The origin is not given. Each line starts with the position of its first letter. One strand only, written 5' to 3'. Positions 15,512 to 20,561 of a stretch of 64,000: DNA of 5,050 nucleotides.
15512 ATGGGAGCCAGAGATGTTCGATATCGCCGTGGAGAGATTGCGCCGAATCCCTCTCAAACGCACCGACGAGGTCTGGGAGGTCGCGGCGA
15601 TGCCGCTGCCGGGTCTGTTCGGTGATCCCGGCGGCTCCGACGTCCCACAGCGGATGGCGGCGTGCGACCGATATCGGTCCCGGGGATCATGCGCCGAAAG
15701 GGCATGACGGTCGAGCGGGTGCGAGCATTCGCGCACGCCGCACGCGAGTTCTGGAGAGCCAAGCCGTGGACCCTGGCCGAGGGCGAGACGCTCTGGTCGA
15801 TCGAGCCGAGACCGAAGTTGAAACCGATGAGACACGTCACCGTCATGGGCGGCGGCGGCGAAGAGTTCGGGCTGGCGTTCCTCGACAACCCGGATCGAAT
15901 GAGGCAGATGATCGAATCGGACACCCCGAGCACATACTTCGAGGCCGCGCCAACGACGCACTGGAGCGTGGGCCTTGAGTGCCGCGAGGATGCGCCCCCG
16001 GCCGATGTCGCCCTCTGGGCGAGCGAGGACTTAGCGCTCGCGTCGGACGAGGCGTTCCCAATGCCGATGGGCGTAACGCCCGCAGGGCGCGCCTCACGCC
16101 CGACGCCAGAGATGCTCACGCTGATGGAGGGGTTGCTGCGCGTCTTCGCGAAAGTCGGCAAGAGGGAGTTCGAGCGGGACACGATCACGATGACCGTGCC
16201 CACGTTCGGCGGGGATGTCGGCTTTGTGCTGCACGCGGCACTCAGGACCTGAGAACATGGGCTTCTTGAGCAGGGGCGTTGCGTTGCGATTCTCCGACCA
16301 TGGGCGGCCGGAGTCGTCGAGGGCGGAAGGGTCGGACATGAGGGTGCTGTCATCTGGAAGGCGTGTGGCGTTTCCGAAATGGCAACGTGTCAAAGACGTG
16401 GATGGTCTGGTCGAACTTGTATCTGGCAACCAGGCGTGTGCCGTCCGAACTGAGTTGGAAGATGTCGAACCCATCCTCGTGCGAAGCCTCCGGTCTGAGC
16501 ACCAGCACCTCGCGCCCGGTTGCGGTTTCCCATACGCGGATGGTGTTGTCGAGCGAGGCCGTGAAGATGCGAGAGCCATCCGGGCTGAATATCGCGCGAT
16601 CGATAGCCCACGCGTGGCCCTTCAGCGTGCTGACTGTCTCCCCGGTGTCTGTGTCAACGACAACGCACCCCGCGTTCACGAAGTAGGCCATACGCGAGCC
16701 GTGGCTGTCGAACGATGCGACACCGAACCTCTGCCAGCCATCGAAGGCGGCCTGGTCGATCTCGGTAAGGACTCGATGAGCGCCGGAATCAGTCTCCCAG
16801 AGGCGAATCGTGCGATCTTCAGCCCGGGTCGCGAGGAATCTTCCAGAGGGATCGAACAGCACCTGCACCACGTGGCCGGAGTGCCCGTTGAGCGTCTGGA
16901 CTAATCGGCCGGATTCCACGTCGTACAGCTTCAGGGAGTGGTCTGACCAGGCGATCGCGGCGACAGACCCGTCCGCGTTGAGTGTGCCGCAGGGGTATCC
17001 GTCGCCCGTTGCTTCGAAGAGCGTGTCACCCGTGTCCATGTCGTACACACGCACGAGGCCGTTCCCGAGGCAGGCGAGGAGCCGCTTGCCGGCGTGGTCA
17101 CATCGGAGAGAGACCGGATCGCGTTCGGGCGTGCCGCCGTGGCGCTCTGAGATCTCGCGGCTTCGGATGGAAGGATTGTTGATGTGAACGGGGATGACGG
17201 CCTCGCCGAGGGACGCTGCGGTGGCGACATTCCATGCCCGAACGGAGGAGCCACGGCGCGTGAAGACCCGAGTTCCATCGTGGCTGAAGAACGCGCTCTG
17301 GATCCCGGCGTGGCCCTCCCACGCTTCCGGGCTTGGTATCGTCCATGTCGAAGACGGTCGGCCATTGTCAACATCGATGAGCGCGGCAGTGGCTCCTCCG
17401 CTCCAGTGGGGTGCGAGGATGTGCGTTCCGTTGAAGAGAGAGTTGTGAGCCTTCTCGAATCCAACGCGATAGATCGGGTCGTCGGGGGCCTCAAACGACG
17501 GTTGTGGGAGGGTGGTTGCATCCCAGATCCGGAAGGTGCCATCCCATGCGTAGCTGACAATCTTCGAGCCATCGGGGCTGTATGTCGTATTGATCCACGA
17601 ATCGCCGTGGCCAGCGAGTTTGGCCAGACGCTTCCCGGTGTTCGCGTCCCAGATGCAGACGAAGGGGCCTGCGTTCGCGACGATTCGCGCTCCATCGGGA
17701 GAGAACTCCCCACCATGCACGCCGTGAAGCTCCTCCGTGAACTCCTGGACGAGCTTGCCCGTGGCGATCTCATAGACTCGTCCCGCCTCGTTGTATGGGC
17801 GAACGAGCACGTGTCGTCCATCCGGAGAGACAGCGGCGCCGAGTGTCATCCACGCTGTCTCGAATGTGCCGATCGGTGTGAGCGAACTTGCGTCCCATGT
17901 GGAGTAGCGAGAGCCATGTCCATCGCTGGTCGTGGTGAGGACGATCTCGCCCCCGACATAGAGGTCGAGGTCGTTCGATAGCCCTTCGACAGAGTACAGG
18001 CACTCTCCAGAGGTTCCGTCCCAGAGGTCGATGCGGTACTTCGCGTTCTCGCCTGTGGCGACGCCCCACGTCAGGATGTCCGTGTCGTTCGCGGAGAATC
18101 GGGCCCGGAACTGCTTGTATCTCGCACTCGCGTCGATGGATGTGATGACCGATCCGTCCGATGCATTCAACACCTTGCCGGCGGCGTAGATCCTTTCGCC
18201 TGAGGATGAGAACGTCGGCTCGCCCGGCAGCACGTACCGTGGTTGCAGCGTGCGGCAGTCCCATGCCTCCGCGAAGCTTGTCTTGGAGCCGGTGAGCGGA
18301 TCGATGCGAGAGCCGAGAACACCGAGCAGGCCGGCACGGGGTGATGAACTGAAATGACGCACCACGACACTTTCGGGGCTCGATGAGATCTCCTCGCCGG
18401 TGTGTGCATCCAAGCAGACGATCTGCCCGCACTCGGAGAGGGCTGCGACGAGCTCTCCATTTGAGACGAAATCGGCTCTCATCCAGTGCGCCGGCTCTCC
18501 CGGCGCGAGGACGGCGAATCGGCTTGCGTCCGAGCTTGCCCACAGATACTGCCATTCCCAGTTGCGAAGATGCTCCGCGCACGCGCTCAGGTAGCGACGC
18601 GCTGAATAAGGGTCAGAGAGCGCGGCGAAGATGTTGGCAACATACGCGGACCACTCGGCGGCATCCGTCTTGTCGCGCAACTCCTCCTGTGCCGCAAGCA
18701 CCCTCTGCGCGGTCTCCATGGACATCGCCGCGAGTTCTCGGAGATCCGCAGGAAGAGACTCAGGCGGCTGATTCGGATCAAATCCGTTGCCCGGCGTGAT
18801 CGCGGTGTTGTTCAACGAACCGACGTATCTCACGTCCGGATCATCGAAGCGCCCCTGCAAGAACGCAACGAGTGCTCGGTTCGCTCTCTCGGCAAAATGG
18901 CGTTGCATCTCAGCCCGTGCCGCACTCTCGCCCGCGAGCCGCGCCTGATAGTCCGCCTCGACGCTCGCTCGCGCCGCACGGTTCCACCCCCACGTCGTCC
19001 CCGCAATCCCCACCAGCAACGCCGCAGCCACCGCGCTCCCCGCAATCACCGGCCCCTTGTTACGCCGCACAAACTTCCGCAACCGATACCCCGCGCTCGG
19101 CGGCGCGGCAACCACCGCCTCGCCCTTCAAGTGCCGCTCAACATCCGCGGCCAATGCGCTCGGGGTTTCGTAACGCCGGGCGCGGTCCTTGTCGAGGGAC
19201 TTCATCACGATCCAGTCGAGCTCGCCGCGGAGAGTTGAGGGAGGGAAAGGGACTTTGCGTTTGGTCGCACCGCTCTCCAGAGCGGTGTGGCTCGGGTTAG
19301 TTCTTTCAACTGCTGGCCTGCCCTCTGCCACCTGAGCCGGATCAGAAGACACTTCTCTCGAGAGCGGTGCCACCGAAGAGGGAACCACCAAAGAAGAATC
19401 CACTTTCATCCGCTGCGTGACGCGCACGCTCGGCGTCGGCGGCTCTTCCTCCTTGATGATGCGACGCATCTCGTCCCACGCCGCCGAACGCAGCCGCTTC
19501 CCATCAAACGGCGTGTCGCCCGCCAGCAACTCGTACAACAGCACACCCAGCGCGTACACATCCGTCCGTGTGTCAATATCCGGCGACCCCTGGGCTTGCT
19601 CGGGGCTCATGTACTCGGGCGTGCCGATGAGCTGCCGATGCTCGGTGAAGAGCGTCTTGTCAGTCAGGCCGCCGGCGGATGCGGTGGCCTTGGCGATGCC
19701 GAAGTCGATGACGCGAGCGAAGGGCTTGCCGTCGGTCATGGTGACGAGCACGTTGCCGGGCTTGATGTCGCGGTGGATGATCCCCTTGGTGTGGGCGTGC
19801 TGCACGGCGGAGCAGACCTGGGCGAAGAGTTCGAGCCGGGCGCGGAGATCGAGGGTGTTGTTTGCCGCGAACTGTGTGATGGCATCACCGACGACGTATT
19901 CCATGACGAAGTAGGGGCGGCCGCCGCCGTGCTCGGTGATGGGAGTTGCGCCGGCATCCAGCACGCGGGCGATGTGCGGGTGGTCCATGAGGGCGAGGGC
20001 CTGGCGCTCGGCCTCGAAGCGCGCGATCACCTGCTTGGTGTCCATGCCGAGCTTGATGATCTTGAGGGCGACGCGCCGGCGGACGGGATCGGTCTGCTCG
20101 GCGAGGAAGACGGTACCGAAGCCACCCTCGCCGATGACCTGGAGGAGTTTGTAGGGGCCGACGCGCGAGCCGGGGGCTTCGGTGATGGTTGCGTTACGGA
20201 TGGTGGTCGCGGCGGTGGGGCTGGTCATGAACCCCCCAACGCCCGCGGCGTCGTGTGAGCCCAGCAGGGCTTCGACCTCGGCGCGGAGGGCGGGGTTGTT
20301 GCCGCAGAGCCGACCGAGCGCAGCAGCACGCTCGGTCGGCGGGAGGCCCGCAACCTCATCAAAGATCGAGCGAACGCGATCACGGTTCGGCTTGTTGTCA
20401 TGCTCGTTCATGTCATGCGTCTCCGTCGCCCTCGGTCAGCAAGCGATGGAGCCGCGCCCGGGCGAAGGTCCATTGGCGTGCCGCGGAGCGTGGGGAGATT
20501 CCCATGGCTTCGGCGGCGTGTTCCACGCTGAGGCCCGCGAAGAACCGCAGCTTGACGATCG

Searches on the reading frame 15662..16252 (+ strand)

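Call 77: search_protein_families(library=pfam, proteins=[window:15662-16252:+], max_evalue=0.01)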
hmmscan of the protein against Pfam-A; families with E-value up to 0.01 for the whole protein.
window:15662-16252:+ (196 aa): 1 family
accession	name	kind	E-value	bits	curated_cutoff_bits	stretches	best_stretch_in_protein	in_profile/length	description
PF23988.1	DUF7309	-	0.00018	21.4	27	1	25-83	6-63/170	Domain of unknown function (DUF7309)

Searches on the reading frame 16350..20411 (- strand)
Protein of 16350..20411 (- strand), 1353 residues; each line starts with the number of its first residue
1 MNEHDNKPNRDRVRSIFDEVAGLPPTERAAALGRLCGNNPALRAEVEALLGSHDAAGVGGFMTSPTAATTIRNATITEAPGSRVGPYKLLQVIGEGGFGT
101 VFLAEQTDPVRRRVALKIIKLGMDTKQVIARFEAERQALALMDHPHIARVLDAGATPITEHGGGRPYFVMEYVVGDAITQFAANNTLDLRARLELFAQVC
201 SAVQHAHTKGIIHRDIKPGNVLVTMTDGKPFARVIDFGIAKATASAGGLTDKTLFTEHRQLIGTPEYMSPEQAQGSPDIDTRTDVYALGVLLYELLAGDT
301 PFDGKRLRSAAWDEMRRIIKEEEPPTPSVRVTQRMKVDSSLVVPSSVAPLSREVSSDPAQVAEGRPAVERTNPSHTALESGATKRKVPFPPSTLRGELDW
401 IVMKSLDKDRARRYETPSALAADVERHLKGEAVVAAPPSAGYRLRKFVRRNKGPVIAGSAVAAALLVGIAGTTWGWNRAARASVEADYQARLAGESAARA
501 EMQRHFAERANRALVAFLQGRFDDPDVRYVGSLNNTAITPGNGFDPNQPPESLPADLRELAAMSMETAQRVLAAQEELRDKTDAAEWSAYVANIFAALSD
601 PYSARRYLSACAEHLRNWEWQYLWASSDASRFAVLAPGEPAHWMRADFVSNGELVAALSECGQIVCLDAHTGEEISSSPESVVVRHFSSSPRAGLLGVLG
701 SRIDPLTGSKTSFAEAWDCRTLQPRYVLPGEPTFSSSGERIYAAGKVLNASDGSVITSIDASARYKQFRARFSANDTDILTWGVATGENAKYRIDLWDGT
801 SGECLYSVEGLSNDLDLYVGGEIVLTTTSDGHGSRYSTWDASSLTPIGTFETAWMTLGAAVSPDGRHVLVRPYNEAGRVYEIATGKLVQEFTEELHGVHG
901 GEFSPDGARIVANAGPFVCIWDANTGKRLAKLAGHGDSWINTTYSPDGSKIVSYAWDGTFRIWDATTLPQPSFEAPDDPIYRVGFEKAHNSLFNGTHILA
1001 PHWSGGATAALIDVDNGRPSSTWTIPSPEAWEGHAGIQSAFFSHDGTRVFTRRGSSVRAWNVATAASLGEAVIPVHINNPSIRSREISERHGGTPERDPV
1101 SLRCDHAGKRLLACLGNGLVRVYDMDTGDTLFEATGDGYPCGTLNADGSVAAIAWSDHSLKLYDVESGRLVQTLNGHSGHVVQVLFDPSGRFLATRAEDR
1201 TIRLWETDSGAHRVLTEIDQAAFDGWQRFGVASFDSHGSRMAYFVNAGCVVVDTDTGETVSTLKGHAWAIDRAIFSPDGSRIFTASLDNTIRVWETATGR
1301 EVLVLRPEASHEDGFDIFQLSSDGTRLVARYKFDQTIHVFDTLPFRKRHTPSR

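Call 77: search_protein_families(library=pfam, proteins=[window:16350-20411:-], max_evalue=0.01)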
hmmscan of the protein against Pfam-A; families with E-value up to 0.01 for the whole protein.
window:16350-20411:- (1353 aa): 39 families (the best 25 are shown)
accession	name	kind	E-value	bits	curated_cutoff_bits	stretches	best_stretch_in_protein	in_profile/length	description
PF00069.31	Pkinase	-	5e-42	144.5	31.7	1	87-321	1-219/263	Protein kinase domain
PF25174.1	Beta-prop_THOC3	-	8.7e-40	136.9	305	3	1102-1213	135-248/272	THOC3 beta-propeller domain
PF25173.1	Beta-prop_WDR3_1st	-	7.8e-34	117.4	154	3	1107-1210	40-145/184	WDR3 first beta-propeller domain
PF24814.1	WD40_Prp19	-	2.3e-33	115.9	320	3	1106-1239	101-233/281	Prp19 WD40 domain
PF00400.38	WD40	-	6.7e-30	102.7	27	3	1257-1294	1-38/39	WD domain, G-beta repeat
PF25175.1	Beta-prop_WDR5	-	7.8e-30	104.6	250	3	1129-1300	41-212/296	WDR5 beta-propeller domain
PF07714.23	PK_Tyr_Ser-Thr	-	7.4e-28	98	23.1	1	88-310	2-213/258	Protein tyrosine and serine/threonine kinase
PF25168.1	Beta-prop_WDR36-Utp21_2nd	-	1.3e-27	97.5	84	3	1104-1211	165-273/335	WDR36/Utp21 second beta-propeller domain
PF24817.1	WD40_WDHD1_1st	-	5.3e-26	91.9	109.9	1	1104-1306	52-261/291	WDHD1 first WD40 domain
PF24807.1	WD40_CDC20-Fz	-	1.9e-24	86.9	200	2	1096-1211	51-168/292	CDC20/Fizzy WD40 domain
PF23414.1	Beta-prop_EML_2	-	7e-22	78.5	90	3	1101-1213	44-159/266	Echinoderm microtubule-associated protein second beta-propeller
PF25172.1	Beta-prop_WDR3_2nd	-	7.7e-21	75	140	2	1109-1209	11-111/293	WDR3 second beta-propeller domain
PF25391.1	WD40_Gbeta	-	2.2e-18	66.8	150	2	1112-1295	158-340/340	G protein beta WD-40 repeat protein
PF24805.1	EIF3I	-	2.9e-18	66.5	200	3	1145-1212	19-86/324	EIF3I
PF24782.2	WD40_MABP1-WDR62_2nd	-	3.5e-17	62.8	290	2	1146-1211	235-303/341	MABP1/WDR62 second WD40 domain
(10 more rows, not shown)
